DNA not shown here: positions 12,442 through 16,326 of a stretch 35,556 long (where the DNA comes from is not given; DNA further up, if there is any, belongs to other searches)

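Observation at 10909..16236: Orphan 1,775-aa lipoprotein fused to a VirB6/TrbL-type membrane domain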

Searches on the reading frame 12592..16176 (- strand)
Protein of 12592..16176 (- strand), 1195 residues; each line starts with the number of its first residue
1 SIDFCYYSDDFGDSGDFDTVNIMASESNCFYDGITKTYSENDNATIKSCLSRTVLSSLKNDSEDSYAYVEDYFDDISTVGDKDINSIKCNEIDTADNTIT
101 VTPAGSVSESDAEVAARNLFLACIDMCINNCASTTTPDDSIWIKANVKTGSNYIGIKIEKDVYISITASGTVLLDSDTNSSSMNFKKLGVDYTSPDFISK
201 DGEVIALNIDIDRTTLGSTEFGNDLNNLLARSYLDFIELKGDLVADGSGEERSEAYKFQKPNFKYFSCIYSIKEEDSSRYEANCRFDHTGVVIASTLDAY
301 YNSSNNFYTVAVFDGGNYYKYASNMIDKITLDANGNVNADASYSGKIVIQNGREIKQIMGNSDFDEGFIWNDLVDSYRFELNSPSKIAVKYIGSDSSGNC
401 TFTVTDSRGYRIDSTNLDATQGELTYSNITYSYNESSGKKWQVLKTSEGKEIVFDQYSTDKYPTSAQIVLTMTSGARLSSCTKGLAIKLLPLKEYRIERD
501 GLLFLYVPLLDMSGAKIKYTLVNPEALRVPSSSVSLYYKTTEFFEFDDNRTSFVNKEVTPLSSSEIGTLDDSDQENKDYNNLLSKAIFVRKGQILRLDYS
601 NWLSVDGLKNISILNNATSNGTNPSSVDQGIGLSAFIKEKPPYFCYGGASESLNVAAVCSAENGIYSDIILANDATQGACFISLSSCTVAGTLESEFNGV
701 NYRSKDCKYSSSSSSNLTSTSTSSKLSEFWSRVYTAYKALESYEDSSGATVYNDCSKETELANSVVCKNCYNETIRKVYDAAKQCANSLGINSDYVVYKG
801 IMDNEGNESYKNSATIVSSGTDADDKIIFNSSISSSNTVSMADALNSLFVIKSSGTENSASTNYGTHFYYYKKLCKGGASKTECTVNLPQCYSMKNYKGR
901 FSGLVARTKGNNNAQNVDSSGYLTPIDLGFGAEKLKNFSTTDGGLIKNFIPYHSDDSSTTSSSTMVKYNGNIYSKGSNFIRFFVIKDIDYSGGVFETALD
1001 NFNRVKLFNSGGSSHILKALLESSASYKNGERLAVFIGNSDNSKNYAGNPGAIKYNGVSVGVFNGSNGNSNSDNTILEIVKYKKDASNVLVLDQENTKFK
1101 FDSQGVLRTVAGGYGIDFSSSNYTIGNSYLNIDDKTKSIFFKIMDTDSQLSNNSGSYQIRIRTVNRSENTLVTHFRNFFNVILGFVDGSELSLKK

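Call 19: search_solved_structures(query=A2, max_evalue=1)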
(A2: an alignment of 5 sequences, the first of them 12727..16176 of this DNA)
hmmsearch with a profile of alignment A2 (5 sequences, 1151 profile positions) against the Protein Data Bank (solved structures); distinct sequences matched with E-value up to 1: 0.

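Call 37: search_protein_representatives(alignment_id=A2)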
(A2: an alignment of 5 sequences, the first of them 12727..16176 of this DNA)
Query: 5 sequences, 1151 profile positions. Proteins with E-value up to 0.001 (for the whole library): 33; up to 1e-10: 32; up to 1e-30: 20. The best 33 are listed.
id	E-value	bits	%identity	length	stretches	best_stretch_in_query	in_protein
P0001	0.0e+00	1851.6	-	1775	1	1-1150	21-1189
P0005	0.0e+00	1784.2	-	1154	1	1-1111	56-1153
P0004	0.0e+00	1639.9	-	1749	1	1-1151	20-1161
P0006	2.4e-223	761.0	-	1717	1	2-1150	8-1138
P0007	3.0e-209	714.3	-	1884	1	1-1150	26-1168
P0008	1.6e-197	675.5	-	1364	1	2-1150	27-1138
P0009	4.8e-179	614.3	-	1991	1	1-1148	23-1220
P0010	1.8e-176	605.8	-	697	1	2-650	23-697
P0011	5.3e-169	581.0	-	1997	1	4-1150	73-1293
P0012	1.9e-166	572.6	-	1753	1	2-1150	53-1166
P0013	1.1e-165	570.0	-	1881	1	2-1148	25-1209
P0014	4.2e-151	521.7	-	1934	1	3-1151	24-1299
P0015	5.9e-151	521.3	-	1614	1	2-1150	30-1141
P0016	1.4e-134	467.0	-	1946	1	1-1147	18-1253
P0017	2.5e-118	413.2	-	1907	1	2-1148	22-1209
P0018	2.3e-96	340.5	-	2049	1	5-1144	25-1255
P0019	2.0e-94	334.1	-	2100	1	5-1145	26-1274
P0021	5.5e-67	243.2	-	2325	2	24-797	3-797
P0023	7.8e-26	106.9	-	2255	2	351-705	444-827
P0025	8.0e-22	93.6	-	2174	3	355-661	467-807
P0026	2.5e-18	82.0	-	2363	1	5-695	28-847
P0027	3.4e-18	81.6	-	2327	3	877-1128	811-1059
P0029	1.0e-13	66.8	-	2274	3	5-201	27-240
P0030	2.0e-13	65.8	-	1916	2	878-1131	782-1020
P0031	4.2e-13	64.7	-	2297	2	4-803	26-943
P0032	4.3e-13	64.7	-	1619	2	877-1138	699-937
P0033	5.0e-12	61.2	-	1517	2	151-649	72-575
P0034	2.6e-11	58.8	-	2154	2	5-646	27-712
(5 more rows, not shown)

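Call 39: list_cluster_members(proteins=[P0006, P0007, P0009, P0012, P0014, P0016, P0018, P0019, P0021, P0026])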
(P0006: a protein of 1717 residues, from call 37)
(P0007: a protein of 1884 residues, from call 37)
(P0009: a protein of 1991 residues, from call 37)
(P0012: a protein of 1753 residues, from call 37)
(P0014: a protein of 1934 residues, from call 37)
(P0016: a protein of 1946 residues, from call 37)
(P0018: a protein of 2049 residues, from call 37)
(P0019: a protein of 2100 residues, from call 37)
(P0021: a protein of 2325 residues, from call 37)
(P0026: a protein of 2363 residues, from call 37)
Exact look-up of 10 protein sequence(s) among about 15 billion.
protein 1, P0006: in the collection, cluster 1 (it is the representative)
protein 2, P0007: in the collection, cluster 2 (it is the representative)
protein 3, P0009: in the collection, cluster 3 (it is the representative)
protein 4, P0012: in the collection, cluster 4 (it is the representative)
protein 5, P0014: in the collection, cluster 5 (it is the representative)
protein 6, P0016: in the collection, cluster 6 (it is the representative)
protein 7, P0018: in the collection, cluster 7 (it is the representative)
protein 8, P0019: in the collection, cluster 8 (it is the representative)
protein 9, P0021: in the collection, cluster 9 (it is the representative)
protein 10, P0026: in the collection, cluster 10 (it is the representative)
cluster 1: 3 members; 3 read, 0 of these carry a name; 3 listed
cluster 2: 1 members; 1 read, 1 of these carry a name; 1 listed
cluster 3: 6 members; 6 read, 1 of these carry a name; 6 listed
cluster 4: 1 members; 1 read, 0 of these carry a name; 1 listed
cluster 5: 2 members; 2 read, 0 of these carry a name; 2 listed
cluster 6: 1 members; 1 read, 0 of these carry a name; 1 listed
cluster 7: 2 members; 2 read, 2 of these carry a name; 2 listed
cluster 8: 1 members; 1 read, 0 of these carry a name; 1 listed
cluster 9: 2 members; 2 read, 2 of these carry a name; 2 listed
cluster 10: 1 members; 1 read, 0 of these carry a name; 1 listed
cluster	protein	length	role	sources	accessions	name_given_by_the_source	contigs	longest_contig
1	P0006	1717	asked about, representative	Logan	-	-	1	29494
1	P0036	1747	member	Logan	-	-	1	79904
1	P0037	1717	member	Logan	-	-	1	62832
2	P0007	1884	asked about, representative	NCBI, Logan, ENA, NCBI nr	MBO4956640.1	MAG: type IV secretion system protein [Rickettsiales bacterium] | type IV secretion system protein [Rickettsiales bacterium]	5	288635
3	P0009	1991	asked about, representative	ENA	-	-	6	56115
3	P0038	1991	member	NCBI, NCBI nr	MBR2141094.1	MAG: type IV secretion system protein [Rickettsiales bacterium] | type IV secretion system protein [Rickettsiales bacterium]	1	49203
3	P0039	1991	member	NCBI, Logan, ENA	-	-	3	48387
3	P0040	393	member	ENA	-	-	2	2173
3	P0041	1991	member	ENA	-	-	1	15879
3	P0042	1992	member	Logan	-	-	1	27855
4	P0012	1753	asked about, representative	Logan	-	-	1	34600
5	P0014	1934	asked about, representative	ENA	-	-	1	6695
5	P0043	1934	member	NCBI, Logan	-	-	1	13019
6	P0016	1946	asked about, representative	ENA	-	-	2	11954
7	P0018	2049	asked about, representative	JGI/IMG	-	type IV secretory pathway VirB6-like protein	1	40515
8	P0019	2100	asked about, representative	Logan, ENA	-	-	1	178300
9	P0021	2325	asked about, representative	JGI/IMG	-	type IV secretory pathway VirB6-like protein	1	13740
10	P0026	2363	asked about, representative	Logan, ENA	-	-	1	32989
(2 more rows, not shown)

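Call 43: find_encoding_contigs(protein=P0007, flank=10000, max_places=2)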
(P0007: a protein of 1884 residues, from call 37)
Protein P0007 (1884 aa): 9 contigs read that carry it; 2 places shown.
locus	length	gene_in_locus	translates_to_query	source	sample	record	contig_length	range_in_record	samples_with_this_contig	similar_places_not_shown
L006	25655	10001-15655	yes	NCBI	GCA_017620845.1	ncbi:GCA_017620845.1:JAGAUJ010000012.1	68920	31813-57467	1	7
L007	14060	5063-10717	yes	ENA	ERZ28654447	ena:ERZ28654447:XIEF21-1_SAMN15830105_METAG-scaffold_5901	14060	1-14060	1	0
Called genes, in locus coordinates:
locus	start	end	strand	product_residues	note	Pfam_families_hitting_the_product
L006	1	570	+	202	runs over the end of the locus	PF01351:RNase_HII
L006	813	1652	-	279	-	PF12796:Ank_2, PF13606:Ank_3 (faint), PF13637:Ank_4 (weak), PF12796:Ank_2, PF13637:Ank_4, PF13857:Ank_5, PF00023:Ank (weak)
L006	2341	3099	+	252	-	PF03309:Pan_kinase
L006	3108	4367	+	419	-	PF12704:MacB_PCD, PF02687:FtsX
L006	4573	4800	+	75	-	-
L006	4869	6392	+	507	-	-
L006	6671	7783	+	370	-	PF02405:MlaE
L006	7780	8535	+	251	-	PF00005:ABC_tran, PF13304:AAA_21 (weak)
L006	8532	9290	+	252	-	PF02470:MlaD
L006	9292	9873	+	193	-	PF03886:ABC_trans_aux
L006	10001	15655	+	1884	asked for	PF04610:TrbL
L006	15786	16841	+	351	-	PF00664:ABC_membrane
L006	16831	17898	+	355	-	PF00664:ABC_membrane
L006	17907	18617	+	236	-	PF00005:ABC_tran, PF02463:SMC_N (weak)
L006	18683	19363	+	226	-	PF00702:Hydrolase, PF13419:HAD_2 (weak)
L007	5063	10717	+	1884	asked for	PF04610:TrbL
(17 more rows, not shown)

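Call 44: predict_structure(alignment_id=A2)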
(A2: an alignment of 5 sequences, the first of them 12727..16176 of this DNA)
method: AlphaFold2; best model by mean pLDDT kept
length: 1150 residues; sequences in the alignment: 5
mean_pLDDT: 42.7   pTM: 0.31
mean pLDDT of the five models: 42.7, 41.0, 40.4, 38.8, 35.8
residues with pLDDT >= 90: 0; 70-90: 71; 50-70: 247; < 50: 832
segments of 3 or more residues with pLDDT < 50: 1-44, 62-64, 129-329, 331-335, 339-346, 351-353, 359-364, 382-384, 394-398, 406-441, 443-453, 455-465, 474-481, 491-502, 508-514, 521-556, 566-581, 586-594, 600-683, 711-724, 800-812, 853-868, 874-1083, 1086-1092, 1094-1097, 1099-1150
pLDDT, mean of each block of 10 residues (from residue 1): 31 31 28 30 51 68 55 80 76 60 73 67 56 30 26 31 29 26 29 29 29 29 31 25 25 29 35 35 40 35 34 30 44 48 47 51 52 55 52 48 46 31 36 35 44 45 49 48 54 46 48 51 39 30 29 46 47 37 49 49 42 39 33 40 27 27 25 33 52 65 69 36 54 63 60 68 68 78 70 56 39 58 57 61 60 38 41 43 34 28 34 32 37 30 30 33 36 29 34 39 37 36 33 39 37 36 38 42 47 48 42 37 32 33 32
secondary structure, 60 per line:
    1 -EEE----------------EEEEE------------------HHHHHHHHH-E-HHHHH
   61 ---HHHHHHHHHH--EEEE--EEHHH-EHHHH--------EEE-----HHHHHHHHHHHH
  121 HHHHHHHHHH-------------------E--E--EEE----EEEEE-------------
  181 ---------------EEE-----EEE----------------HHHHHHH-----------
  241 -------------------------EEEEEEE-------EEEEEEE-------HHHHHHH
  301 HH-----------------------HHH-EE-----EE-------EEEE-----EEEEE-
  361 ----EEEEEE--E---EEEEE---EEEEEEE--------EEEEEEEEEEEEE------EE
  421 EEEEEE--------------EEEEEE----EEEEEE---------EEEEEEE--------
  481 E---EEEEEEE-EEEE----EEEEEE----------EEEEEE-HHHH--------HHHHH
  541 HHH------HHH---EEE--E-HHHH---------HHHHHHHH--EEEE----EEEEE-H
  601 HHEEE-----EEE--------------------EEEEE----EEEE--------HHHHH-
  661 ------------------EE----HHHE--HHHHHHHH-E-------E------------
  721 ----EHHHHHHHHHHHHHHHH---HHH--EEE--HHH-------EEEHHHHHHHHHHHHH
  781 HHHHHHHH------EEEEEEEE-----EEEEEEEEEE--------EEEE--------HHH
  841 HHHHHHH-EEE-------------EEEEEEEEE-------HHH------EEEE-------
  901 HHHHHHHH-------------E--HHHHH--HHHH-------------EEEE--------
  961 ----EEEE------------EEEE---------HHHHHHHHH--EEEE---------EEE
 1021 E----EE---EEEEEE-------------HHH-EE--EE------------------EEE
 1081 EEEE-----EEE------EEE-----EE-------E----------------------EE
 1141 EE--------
elements in order (helices of 4 or more, strands of 3 or more residues): E2-4 E21-25 H44-52 H56-60 H64-73 E76-79 H89-92 E101-103 H109-130 E156-158 E163-167 E196-198 E204-206 H223-229 E266-272 E280-286 H294-302 E346-349 E355-359 E365-370 E377-381 E385-391 E400-412 E419-426 E441-446 E451-456 E466-472 E485-491 E493-496 E501-506 E517-522 H524-527 H536-543 E556-558 H563-566 H576-583 E586-589 E594-598 E603-605 E611-613 E634-638 E643-646 H655-659 H691-698 H726-741 E750-752 E765-767 H768-788 E795-802 E808-817 E826-829 H838-847 E849-851 E865-873 E890-893 H901-908 H925-929 H932-935 E949-952 E965-968 E981-984 H994-1002 E1005-1008 E1018-1021 E1031-1036 E1078-1084 E1090-1092 E1099-1101 E1139-1142

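Call 48: find_encoding_contigs(protein=P0019, flank=10000, max_places=1)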
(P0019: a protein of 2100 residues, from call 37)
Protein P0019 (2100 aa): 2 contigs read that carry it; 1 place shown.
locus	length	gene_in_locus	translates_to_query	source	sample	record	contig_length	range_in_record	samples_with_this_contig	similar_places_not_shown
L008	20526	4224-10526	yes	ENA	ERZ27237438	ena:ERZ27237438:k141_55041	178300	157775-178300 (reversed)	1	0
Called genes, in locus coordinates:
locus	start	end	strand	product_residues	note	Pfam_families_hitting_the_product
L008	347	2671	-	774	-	PF01751:Toprim, PF01131:Topoisom_bac, PF01396:Zn_ribbon_Top1, PF13368:Toprim_C_rpt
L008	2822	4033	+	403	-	PF00438:S-AdoMet_synt_N, PF02772:S-AdoMet_synt_M, PF02773:S-AdoMet_synt_C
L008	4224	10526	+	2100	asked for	PF04610:TrbL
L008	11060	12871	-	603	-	-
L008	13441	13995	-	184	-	PF01227:GTP_cyclohydroI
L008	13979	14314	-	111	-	PF01242:PTPS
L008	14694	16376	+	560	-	PF00263:Secretin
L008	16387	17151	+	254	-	-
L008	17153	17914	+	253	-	-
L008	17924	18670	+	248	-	PF00459:Inositol_P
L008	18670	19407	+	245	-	PF01479:S4, PF00849:PseudoU_synth_2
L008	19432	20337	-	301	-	-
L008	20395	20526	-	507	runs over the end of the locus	PF13541:ChlI, PF01078:Mg_chelatase, PF00158:Sigma54_activat (weak), PF07728:AAA_5, PF00493:MCM, PF13335:Mg_chelatase_C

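Call 49: find_encoding_contigs(protein=P0026, flank=10000, max_places=1)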
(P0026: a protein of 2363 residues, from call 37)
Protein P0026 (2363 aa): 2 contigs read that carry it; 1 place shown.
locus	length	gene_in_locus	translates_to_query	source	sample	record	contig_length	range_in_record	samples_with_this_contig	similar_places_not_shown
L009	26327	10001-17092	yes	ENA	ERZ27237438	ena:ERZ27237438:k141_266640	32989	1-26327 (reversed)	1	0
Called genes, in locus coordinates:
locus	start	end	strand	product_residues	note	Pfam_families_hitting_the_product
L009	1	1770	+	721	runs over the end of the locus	-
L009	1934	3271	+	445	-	PF01406:tRNA-synt_1e, PF01921:tRNA-synt_1f (faint), PF09334:tRNA-synt_1g (weak)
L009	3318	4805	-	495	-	PF12796:Ank_2, PF13606:Ank_3 (faint), PF13637:Ank_4 (weak), PF12796:Ank_2, PF13857:Ank_5 (weak), PF00023:Ank, PF12796:Ank_2, PF13637:Ank_4 (weak), +1 more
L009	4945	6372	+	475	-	PF01225:Mur_ligase (weak), PF08245:Mur_ligase_M, PF02875:Mur_ligase_C (weak)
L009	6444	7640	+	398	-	PF04860:Phage_portal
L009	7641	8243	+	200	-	PF09343:DUF2460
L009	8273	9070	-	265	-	-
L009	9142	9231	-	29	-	-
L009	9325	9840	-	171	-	-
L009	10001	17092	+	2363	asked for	PF04610:TrbL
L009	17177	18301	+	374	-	PF01435:Peptidase_M48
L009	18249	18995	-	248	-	-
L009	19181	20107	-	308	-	PF02881:SRP54_N, PF00448:SRP54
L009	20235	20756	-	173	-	PF01252:Peptidase_A8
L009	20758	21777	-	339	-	PF01512:Complex1_51K, PF10589:NADH_4Fe-4S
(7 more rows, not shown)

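Call 50: find_encoding_contigs(protein=P0009, flank=10000, max_places=1)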
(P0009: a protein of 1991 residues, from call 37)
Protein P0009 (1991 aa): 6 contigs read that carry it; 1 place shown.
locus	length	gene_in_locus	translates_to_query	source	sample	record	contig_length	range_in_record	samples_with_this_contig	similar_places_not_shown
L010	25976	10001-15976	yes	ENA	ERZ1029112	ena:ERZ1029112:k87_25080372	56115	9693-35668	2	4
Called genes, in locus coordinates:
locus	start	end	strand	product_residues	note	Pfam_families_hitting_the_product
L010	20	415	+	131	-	PF13279:4HBT_2, PF03061:4HBT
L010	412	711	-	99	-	-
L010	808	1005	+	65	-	-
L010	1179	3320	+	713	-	PF13597:NRDD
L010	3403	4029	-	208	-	PF03193:RsgA_GTPase (faint), PF02421:FeoB_N, PF00350:Dynamin_N (faint), PF01926:MMR_HSR1, PF00009:GTP_EFTU (weak)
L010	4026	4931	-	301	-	PF03334:PhaG_MnhG_YufB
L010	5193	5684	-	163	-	-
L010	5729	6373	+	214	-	PF01029:NusB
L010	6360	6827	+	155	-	PF01668:SmpB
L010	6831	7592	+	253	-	-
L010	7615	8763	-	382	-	PF04860:Phage_portal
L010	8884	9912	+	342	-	-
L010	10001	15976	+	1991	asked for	PF04610:TrbL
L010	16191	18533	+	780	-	PF04956:TrbC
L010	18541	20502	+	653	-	PF08439:Peptidase_M3_N, PF01432:Peptidase_M3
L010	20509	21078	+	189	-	PF01300:Sua5_yciO_yrdC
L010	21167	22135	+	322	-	PF07963:N_methyl (weak)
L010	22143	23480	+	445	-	PF22674:C2185-like_N, PF08245:Mur_ligase_M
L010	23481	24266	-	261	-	PF18912:DZR_2, PF00156:Pribosyltran (weak)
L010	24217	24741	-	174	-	PF02559:CarD_TRCF_RID, PF21095:CarD_C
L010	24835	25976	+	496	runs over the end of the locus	PF01551:Peptidase_M23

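Call 62: list_cluster_members(proteins=[P0023, P0025, P0027, P0029, P0030, P0031, P0032, P0033, P0034, P0013])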
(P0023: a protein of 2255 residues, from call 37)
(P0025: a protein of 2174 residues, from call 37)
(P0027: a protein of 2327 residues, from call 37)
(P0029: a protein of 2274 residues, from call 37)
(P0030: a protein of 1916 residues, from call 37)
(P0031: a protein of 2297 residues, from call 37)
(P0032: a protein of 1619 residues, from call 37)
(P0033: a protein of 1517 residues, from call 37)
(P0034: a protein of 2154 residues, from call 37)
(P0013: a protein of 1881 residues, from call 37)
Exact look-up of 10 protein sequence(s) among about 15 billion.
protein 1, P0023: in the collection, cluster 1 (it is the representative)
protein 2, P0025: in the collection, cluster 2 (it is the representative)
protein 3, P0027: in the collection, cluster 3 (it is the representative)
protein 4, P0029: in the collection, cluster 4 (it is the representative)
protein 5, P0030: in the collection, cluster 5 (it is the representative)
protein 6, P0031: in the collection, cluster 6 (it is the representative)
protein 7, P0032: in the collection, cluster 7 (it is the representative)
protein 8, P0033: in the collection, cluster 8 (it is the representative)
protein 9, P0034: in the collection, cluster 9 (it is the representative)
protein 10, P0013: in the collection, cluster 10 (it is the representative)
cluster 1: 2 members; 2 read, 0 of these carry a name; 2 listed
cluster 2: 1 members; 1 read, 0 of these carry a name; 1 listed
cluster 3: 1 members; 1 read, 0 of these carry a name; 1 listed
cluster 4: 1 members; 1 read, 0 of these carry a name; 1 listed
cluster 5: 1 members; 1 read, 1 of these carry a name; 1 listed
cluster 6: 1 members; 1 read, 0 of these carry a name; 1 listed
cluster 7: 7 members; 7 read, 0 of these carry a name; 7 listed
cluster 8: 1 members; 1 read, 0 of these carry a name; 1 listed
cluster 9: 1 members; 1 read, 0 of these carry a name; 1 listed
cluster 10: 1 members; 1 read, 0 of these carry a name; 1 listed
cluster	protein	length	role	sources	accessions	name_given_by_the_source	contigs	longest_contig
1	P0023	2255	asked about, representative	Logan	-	-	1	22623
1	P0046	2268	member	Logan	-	-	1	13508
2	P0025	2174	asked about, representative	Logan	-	-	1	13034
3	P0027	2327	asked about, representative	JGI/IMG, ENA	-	-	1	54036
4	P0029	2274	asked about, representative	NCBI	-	-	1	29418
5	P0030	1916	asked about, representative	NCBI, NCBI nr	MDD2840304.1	MAG: type IV secretion system protein [Rickettsiales bacterium] | type IV secretion system protein [Rickettsiales bacterium]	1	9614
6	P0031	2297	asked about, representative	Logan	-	-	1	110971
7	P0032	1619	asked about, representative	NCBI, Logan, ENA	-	-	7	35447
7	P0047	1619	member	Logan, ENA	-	-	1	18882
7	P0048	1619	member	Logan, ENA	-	-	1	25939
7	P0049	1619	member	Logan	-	-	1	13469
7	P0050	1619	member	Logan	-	-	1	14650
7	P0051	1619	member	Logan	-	-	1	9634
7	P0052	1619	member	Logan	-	-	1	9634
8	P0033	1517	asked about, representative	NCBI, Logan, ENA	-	-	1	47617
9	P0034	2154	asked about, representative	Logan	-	-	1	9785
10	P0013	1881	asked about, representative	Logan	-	-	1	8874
